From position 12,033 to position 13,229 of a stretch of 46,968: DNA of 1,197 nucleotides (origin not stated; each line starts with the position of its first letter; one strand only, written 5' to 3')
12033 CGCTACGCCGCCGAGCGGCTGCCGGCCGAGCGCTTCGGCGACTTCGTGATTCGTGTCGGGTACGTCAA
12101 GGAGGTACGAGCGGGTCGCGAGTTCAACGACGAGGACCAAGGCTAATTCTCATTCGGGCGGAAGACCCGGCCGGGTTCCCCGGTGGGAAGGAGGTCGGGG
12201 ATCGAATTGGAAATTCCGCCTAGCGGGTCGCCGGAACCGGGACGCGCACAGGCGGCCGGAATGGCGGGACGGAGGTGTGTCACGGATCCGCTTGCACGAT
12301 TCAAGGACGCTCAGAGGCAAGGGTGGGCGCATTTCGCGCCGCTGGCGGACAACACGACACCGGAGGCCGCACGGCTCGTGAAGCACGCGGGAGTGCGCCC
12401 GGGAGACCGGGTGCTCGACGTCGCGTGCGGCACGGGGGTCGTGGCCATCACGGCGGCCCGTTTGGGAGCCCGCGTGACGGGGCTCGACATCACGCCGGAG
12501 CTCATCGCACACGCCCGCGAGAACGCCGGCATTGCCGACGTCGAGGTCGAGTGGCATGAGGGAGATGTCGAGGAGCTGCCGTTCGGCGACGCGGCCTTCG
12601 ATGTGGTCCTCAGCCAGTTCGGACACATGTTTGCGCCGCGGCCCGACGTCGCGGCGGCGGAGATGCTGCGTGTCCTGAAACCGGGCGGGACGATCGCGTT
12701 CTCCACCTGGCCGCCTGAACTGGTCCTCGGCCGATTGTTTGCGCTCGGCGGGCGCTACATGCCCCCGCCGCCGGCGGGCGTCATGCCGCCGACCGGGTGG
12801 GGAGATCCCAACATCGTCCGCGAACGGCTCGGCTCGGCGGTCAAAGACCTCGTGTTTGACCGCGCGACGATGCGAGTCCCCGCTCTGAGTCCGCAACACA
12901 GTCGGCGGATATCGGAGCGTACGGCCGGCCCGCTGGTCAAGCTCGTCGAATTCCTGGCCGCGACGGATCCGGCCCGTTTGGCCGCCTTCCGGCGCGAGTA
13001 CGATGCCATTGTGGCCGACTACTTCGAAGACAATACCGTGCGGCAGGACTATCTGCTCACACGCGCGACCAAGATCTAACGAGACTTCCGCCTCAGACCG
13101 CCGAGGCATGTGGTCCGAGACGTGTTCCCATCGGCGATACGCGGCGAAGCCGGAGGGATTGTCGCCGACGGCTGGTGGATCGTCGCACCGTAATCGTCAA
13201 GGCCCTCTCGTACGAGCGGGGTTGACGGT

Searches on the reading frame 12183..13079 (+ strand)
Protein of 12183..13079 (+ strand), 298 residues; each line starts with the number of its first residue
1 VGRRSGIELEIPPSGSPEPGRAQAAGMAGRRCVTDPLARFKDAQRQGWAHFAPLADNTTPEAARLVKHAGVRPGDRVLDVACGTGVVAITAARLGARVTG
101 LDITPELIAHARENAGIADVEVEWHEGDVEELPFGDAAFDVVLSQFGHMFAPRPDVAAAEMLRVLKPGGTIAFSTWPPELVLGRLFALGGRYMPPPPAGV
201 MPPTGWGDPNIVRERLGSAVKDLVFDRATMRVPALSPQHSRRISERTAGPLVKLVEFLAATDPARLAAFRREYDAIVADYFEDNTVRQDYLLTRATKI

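Call 60: search_protein_families(library=pfam, proteins=[window:12183-13079:+])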
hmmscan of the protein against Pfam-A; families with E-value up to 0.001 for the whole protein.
window:12183-13079:+ (298 aa): 16 families
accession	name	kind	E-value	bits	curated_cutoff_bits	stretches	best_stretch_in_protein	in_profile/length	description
PF08241.18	Methyltransf_11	-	1.1e-25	90.5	21.2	1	78-173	1-95/95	Methyltransferase domain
PF13649.12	Methyltransf_25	-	3.3e-25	89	27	1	77-169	1-97/97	Methyltransferase domain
PF13847.12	Methyltransf_31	-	8.1e-20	71.4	27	1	73-175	3-111/145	Methyltransferase domain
PF01209.24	Ubie_methyltran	-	4.5e-15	56.1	20.1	1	66-171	40-149/233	ubiE/COQ5 methyltransferase family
PF08242.18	Methyltransf_12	-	9.6e-13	49.1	30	1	78-171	1-98/98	Methyltransferase domain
PF13489.12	Methyltransf_23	-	3.8e-10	40.2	27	1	63-180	10-123/164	Methyltransferase domain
PF06325.19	PrmA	-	2e-09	37.8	22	1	71-174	159-259/296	Ribosomal protein L11 methyltransferase (PrmA)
PF01170.24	UPF0020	-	2.1e-08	34.6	22.3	1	62-144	17-127/197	RMKL-like, methyltransferase domain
PF05175.20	MTS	-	1.9e-06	28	23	1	65-144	23-104/170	Methyltransferase small domain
PF02353.26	CMAS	-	9.8e-06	25.5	27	1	64-121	53-111/273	Mycolic acid cyclopropane synthetase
PF02475.24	TRM5-TYW2_MTfase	-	7e-05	23.3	28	1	69-146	32-113/164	TRM5/TYW2 methyltransferase domain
PF09445.16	Methyltransf_15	-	7.9e-05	22.7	22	1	76-131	3-60/165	RNA cap guanine-N2 methyltransferase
PF07021.18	MetW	-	9.5e-05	22.5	21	1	71-166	11-103/193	Methionine biosynthesis protein MetW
PF01555.25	N6_N4_Mtase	-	0.00017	22.1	26.7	0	69-111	177-219/221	DNA methylase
PF05401.17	NodS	-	0.0003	21.1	24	1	75-143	45-111/201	Nodulation protein S (NodS)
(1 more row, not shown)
